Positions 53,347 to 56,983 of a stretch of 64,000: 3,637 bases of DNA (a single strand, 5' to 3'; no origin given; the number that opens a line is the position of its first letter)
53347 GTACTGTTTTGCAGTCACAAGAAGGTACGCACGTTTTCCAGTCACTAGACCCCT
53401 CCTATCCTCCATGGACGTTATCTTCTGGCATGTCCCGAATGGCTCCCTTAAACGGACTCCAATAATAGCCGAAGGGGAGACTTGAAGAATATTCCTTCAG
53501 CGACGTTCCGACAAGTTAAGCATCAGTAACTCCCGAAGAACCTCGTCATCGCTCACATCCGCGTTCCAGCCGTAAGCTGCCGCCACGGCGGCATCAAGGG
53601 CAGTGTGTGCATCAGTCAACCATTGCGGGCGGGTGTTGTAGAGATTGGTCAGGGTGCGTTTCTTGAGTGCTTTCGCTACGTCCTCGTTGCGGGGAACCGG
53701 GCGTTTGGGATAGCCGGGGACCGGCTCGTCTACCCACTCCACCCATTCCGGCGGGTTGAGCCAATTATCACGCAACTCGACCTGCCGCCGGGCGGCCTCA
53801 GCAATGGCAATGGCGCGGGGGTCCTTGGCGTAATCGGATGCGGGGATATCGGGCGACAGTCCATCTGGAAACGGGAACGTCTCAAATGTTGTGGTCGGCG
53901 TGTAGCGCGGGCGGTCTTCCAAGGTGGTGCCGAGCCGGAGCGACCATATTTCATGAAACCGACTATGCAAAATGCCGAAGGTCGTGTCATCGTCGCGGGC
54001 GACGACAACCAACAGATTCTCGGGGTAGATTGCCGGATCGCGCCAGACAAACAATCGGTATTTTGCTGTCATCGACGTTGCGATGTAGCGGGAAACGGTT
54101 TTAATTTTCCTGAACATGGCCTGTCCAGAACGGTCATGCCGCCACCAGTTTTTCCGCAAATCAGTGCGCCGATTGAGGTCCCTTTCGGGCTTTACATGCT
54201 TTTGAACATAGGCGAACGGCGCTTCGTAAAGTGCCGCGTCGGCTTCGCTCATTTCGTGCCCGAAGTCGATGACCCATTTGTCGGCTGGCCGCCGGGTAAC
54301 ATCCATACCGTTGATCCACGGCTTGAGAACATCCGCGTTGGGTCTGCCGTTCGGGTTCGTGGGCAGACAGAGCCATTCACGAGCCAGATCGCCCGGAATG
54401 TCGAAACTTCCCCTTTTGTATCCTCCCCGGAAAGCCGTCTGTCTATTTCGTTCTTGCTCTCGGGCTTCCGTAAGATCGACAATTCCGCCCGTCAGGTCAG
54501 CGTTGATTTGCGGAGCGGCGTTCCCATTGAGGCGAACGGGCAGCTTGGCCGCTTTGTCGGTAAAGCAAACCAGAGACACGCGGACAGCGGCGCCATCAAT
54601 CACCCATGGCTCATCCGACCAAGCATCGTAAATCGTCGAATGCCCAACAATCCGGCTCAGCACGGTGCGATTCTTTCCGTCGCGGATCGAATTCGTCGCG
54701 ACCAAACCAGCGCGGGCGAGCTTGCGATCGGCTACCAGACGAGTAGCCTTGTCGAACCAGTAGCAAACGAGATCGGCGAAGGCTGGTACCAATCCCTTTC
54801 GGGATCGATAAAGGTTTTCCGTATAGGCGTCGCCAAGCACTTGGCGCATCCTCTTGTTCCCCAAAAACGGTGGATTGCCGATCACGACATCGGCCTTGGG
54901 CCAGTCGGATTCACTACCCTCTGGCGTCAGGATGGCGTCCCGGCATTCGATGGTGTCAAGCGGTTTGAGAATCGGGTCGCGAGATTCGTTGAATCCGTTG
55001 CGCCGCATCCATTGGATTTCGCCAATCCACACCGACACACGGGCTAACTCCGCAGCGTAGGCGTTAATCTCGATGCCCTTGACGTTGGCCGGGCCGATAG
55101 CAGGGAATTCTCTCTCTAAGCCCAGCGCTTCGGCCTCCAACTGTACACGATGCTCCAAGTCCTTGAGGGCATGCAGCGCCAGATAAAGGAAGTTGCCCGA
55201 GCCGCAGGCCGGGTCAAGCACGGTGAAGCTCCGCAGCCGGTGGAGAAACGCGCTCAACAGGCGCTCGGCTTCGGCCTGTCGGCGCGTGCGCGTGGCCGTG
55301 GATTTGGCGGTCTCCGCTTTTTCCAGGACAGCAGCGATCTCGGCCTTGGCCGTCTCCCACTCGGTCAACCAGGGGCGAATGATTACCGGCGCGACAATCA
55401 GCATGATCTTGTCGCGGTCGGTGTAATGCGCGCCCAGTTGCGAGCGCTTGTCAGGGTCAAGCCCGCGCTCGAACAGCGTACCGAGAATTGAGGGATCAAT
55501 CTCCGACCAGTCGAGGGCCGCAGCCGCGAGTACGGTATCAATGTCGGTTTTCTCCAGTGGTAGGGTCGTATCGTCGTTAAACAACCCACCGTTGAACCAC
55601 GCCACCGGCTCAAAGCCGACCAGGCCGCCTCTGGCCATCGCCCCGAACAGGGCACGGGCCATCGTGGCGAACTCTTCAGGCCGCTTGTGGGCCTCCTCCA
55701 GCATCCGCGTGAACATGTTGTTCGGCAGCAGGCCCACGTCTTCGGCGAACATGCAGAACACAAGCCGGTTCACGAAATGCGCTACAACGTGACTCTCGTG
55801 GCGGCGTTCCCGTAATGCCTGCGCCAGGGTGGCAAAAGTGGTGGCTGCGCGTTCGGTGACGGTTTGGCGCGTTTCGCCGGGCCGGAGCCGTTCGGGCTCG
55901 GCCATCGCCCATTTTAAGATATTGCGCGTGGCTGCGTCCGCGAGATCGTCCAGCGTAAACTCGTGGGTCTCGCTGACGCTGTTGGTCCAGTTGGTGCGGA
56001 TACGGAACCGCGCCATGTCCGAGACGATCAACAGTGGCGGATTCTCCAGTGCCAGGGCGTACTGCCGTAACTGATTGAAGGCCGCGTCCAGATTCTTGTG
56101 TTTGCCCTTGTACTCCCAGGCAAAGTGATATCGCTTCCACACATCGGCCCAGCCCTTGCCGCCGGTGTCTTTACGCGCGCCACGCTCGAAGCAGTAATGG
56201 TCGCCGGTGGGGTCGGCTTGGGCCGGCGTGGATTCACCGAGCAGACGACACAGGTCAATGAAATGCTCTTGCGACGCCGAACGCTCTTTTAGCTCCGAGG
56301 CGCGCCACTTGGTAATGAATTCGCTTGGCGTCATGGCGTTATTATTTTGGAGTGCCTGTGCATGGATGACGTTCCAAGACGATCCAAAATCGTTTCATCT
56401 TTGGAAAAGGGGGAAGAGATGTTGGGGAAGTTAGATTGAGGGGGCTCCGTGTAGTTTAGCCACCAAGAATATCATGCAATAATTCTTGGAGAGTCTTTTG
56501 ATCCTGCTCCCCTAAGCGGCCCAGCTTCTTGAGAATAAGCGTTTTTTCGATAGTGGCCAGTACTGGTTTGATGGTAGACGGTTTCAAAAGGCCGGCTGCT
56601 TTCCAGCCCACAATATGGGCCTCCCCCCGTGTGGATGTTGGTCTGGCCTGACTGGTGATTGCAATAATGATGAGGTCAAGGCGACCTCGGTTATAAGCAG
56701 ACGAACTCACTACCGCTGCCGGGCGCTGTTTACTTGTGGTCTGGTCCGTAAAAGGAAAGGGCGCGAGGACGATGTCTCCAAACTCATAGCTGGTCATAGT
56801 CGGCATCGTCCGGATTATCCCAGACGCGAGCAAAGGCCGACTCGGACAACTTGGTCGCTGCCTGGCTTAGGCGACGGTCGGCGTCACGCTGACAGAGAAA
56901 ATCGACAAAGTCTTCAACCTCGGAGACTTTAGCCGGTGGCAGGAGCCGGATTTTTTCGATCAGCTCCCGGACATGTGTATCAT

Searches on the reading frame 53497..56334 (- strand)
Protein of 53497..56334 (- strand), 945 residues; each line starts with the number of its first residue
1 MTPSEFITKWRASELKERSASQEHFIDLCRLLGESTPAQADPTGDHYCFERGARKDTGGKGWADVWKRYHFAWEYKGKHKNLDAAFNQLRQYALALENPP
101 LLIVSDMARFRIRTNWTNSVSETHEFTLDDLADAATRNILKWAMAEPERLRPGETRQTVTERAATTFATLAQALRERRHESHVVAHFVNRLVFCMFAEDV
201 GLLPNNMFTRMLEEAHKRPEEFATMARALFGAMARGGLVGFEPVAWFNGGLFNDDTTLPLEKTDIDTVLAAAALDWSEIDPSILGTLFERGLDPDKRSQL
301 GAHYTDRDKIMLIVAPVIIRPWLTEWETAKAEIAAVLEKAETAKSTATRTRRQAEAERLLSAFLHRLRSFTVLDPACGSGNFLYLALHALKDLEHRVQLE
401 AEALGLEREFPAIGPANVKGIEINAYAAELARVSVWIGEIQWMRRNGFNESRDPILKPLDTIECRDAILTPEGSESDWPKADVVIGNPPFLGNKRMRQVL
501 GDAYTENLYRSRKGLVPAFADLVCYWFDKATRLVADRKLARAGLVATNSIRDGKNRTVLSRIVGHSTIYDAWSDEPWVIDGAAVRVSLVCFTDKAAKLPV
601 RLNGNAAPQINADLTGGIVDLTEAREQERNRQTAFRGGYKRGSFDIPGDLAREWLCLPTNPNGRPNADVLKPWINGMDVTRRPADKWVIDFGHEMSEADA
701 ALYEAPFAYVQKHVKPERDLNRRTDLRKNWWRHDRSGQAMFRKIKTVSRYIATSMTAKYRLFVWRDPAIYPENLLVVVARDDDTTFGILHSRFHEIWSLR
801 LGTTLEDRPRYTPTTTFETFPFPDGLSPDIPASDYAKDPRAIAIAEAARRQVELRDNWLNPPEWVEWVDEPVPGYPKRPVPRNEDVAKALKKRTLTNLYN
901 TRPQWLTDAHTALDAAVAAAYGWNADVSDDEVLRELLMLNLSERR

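Call 3: search_protein_families(library=pfam, proteins=[window:53497-56334:-], max_evalue=0.01)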
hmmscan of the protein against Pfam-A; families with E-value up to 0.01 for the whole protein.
window:53497-56334:- (945 aa): 7 families
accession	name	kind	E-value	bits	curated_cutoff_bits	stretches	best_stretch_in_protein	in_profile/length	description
PF20473.4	MmeI_Mtase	-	5.5e-31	108.1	27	1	354-577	5-231/259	MmeI, DNA-methyltransferase domain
PF20465.4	MmeI_hel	-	3.6e-14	53.7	27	1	182-252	1-75/75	MmeI, helicase spacer domain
PF20464.3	MmeI_N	-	3.6e-13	50.6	27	1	2-176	2-180/181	MmeI, N-terminal domain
PF20466.3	MmeI_TRD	-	7.3e-08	32.4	27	1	753-824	135-206/207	MmeI, target recognition domain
PF07669.17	Eco57I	-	1.4e-07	32.2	25.3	1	417-536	2-126/171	Eco57I restriction-modification methylase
PF20467.3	MmeI_C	-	1.5e-05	25.5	27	1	889-939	22-74/83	MmeI, C-terminal domain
PF02384.22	N6_Mtase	-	0.00013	21.9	20.4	1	358-493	36-138/311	N-6 DNA Methylase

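Call 4: search_protein_families(library=ncbifam, proteins=[window:53497-56334:-], max_evalue=0.01)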
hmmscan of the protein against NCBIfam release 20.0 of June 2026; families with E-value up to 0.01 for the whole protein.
window:53497-56334:- (945 aa): 3 families
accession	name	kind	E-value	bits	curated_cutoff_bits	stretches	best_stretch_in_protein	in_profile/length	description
NF033452.1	BREX_1_MTaseX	exception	7.4e-08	30.7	500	1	333-449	285-388/1210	BREX-1 system adenine-specific DNA-methyltransferase PglX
NF033455.1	BREX_6_MTaseX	exception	6.6e-06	23.9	900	1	365-437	325-398/1319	BREX-6 system adenine-specific DNA-methyltransferase PglX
NF033451.1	BREX_2_MTaseX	equivalog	2.3e-05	22.4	400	1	367-438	222-289/1185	BREX-2 system adenine-specific DNA-methyltransferase PglX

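Call 5: search_protein_families(library=padloc, proteins=[window:53497-56334:-], max_evalue=0.01)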
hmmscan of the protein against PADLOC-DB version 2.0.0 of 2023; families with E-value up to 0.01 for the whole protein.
window:53497-56334:- (945 aa): 34 families (the best 25 are shown)
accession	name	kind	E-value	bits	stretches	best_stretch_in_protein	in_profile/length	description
PDLC03627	REase_MTase_IIG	-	3.7e-300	996.6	2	1-475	2-518/1136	Type IIG restriction enzyme-methyltransferase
PDLC03599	REase_MTase_IIG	-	2e-113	378.1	2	49-825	49-845/959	Type IIG restriction enzyme-methyltransferase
PDLC03598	REase_MTase_IIG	-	9.5e-90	299.7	2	5-561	14-557/912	Type IIG restriction enzyme-methyltransferase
PDLC02643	DrmMI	-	2.1e-75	252.5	1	482-824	870-1209/1347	DrmMI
PDLC02646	DrmMI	-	5e-48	161.8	1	481-826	283-638/792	DrmMI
PDLC02644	DrmMI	-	8.1e-38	127.9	1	482-824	383-757/988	DrmMI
PDLC02640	DrmMI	-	2e-26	90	1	527-826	537-845/1015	DrmMI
PDLC03618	REase_MTase_IIG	-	2.2e-21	73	1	481-824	866-1205/1429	Type IIG restriction enzyme-methyltransferase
PDLC04134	mad2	-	2.6e-20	70.7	2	67-315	52-285/492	mads_2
PDLC03609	REase_MTase_IIG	-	1.1e-11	41.3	1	186-552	230-621/1066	Type IIG restriction enzyme-methyltransferase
PDLC02639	DrmMI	-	2.1e-10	37.5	1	475-614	577-714/803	DrmMI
PDLC02525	PglX|PglXI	-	3.2e-08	30.7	2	369-466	284-375/607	PglX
PDLC03338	MTase_II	-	5.8e-08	29.9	1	369-526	155-289/604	Type II methyltransferase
PDLC02529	PglX|PglXI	-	8.3e-08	28.4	1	367-441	226-296/1189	PglX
PDLC02521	PglX|PglXI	-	2.7e-07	26.9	1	341-442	287-376/1174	PglX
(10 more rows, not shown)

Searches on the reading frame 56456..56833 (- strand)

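Call 3: search_protein_families(library=pfam, proteins=[window:56456-56833:-], max_evalue=0.01)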
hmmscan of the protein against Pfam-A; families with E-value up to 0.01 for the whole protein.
window:56456-56833:- (125 aa): 1 family
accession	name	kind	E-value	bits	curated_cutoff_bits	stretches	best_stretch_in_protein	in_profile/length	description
PF02452.23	PemK_toxin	-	4.4e-12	46.6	23.1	1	18-122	2-108/109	PemK-like, MazF-like toxin of type II toxin-antitoxin system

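Call 4: search_protein_families(library=ncbifam, proteins=[window:56456-56833:-], max_evalue=0.01)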
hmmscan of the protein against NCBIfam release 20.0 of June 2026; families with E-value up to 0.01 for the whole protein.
window:56456-56833:- (125 aa): 0 families

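Call 5: search_protein_families(library=padloc, proteins=[window:56456-56833:-], max_evalue=0.01)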
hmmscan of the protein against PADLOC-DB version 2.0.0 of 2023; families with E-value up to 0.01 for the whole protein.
window:56456-56833:- (125 aa): 0 families
